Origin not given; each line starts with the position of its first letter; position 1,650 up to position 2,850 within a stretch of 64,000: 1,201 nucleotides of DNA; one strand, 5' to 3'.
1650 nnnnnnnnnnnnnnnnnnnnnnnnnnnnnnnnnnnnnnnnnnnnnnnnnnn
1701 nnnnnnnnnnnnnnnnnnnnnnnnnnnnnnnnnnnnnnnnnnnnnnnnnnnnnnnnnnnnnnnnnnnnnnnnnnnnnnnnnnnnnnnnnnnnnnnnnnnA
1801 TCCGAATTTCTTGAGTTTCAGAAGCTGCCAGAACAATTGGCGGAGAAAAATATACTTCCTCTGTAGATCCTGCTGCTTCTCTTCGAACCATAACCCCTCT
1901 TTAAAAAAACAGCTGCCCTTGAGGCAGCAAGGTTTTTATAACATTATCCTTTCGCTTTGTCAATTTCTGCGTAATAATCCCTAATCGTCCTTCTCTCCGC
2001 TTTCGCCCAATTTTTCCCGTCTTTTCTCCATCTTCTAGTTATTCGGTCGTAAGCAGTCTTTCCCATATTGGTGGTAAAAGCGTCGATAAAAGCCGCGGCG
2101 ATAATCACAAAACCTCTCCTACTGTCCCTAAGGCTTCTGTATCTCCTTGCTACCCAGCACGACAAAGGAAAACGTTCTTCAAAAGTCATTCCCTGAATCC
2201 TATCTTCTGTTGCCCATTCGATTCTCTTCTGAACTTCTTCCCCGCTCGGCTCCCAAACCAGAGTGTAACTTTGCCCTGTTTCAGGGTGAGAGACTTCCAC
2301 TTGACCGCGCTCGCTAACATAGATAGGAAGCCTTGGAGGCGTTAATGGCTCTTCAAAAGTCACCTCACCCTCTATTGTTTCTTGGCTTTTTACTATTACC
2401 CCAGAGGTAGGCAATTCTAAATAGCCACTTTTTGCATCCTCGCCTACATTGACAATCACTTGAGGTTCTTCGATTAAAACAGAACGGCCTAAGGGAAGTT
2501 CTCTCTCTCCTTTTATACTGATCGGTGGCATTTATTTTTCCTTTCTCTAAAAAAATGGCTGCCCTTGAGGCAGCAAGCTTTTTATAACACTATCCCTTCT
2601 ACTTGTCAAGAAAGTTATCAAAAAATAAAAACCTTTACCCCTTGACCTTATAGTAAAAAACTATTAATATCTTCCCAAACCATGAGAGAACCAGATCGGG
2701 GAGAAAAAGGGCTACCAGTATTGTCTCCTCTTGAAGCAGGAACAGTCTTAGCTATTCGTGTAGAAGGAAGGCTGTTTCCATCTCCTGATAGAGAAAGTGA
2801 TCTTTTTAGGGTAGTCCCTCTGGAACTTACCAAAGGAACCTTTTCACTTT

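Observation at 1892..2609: Two near-identical consensus promoter plus hairpin cassettes driving adjacent unrelated unknown genes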

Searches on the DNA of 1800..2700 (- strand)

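Call 47: build_rna_model(alignment_id=A4, structure=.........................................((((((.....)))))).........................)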
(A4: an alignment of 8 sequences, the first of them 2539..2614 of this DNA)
Model R1 built from alignment A4 (8 sequences, 83 columns); structure: as given.
model positions 76; base pairs 6; branch points 0; effective number of sequences 3.89; information 0.743 bits per position. Calibrated on 0.2 Mb of random sequence (short: E-values are rough).
structure used (alignment columns):
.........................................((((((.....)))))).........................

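Call 48: search_with_rna_model(model_id=R1, source=window, filters=off, max_evalue=10, show_alignments=6)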
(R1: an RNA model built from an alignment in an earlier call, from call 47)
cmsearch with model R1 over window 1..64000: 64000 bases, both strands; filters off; matches with E-value up to 10: 14.
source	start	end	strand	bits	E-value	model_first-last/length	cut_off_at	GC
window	1893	1968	-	85.3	1.7e-13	1-76/76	no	0.38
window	2539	2614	-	85.2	1.8e-13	1-76/76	no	0.39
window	2548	2593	+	15.5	0.66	31-76/76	no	0.37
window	1902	1947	+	14.5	0.99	31-76/76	no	0.35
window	12636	12705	-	14.4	1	1-76/76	no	0.34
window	49059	49116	-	13.9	1.3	1-76/76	no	0.28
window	46975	47002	+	10.9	4.4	41-72/76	no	0.32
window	25241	25304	+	10.6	5.1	1-76/76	no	0.3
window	29580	29628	-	10.6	5.1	1-76/76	no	0.22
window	602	681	-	10.1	6.1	1-76/76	no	0.34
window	52929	52981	+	10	6.3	1-76/76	no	0.32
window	24042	24099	+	9.5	7.9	1-76/76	no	0.33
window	56065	56126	-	9.1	9.1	1-76/76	no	0.31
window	57071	57131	-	9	9.8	1-76/76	no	0.23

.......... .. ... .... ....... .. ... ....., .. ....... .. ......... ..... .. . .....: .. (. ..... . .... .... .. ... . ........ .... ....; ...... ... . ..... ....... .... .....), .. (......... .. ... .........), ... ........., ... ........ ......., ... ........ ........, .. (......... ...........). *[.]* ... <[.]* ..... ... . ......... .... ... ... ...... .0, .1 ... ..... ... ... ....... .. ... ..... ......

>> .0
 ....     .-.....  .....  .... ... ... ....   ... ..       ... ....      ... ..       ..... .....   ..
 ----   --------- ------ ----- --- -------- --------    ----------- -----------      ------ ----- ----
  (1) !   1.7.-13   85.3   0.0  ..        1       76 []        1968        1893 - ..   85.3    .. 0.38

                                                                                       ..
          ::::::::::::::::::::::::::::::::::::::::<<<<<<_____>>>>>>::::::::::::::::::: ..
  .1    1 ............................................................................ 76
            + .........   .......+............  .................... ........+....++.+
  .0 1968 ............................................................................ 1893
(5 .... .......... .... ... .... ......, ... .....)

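Call 49: search_with_rna_model(model_id=R1, sources=[L002, L003, L004, L005, L006, L007, L008, L009, L010, L011, L012, L013, L014, L015, L016, L017, L018, L019, L020, L021, L022, L023, L024, L025, L026, L027], max_evalue=1)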
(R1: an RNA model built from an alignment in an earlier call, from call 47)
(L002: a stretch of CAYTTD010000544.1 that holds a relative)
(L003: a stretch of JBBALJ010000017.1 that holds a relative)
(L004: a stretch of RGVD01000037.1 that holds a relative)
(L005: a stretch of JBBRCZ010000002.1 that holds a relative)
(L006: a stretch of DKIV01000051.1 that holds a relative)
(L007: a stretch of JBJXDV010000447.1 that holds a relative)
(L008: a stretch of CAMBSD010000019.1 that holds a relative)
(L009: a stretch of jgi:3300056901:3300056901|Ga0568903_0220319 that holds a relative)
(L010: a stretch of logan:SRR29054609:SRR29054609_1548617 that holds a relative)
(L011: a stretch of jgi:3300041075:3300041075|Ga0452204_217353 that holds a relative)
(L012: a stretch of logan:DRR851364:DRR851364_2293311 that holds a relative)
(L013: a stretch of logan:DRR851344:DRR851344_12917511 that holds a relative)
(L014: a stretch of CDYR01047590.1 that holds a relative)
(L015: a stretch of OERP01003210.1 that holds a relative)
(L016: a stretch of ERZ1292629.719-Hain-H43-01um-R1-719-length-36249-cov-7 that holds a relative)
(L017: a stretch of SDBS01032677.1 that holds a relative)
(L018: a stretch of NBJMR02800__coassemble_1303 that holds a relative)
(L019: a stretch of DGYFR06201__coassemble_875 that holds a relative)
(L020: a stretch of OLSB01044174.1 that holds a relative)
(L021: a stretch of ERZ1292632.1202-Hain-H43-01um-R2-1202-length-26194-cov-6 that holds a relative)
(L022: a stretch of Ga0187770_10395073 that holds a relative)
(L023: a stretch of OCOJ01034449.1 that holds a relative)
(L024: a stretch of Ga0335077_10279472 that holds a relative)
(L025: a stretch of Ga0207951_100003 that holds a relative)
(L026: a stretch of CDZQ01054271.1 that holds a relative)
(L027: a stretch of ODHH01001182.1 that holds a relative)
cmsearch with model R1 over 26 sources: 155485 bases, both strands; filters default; matches with E-value up to 1: 31.
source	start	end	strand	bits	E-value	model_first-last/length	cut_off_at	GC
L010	705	780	+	91.7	3e-14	1-76/76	no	0.29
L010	1572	1647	+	87.9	1.4e-13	1-76/76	no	0.34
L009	958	1033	+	85.5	3.9e-13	1-76/76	no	0.28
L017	2000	2075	-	74.5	3.7e-11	1-76/76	no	0.39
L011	1959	2034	+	72.5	8.5e-11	1-76/76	no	0.46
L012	2920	2996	+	72.3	9.2e-11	1-76/76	no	0.42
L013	236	312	+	72.3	9.2e-11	1-76/76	no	0.42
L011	3394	3460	+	41.9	2.8e-05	1-76/76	no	0.34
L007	1686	1762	-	34.6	0.00058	1-76/76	no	0.42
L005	3013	3036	-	25.9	0.021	41-64/76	no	0.5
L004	4288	4360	+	24.7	0.036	1-76/76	no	0.27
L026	14274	14348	+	24.6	0.036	1-76/76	no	0.47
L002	1311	1355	-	24.5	0.038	30-76/76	no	0.44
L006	5854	5918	+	24.3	0.041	1-76/76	no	0.35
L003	5906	5933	-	24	0.048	41-68/76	no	0.43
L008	2766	2793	-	24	0.048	41-68/76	no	0.43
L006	5863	5938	-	23.6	0.055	1-76/76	no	0.34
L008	2740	2812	+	22.5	0.087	1-76/76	no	0.26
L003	5880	5944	+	21.4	0.14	1-76/76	no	0.25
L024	1433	1508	+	21.1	0.16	1-76/76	no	0.53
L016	3048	3123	-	20.2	0.23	1-76/76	no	0.46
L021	191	266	+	20.2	0.23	1-76/76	no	0.46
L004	4319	4344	-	20.1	0.23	41-66/76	no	0.46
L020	709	785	+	18.7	0.41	1-76/76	no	0.4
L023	961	1036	+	18.3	0.49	1-76/76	no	0.5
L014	5328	5402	-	17.8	0.6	1-76/76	no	0.4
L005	3020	3043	+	17.5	0.7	41-64/76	no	0.5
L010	40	161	-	17.1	0.81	1-76/76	no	0.4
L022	930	1005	+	17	0.87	1-76/76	no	0.53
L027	9512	9586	+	16.8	0.91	1-76/76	no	0.43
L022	966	986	-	16.7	0.96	41-61/76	no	0.71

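Call 76: search_with_rna_model(model_id=R1, source=L028, filters=off, max_evalue=1, show_alignments=4)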
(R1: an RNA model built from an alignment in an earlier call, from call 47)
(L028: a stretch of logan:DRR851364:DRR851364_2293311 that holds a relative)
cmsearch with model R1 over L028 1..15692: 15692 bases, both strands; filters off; matches with E-value up to 1: 1.
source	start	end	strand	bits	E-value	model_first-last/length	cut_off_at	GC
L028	4950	5026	+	72.3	9.4e-12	1-76/76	no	0.42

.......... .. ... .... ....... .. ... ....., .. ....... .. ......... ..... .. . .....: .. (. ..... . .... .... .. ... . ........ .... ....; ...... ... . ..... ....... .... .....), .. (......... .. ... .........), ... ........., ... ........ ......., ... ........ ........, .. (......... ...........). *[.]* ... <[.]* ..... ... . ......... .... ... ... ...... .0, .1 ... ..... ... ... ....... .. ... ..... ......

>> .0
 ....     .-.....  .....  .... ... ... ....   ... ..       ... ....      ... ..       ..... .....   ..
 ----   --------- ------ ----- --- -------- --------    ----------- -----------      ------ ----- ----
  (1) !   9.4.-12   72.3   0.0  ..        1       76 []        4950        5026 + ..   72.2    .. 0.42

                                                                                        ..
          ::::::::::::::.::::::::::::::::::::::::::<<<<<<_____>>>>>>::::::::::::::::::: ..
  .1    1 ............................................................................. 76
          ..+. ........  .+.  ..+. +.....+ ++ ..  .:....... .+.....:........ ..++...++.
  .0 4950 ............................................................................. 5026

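Call 102: search_rna_families(source=window, start=1800, end=2700, threshold=evalue, max_evalue=1)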
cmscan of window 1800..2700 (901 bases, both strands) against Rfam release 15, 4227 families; matches with E-value up to 1: 0.
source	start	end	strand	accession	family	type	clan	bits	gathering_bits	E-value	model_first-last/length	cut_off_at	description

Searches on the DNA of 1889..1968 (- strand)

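Call 99: search_dna_similar(query=window:1889-1968:-, collection=phages, mode=distant, max_evalue=0.1, max_rows=10)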
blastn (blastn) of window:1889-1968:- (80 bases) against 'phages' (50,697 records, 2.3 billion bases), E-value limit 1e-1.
No match.

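Call 100: search_dna_similar(query=window:1889-1968:-, collection=plasmids, mode=distant, max_evalue=0.1, max_rows=10)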
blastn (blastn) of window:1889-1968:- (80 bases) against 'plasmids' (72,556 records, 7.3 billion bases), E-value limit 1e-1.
No match.
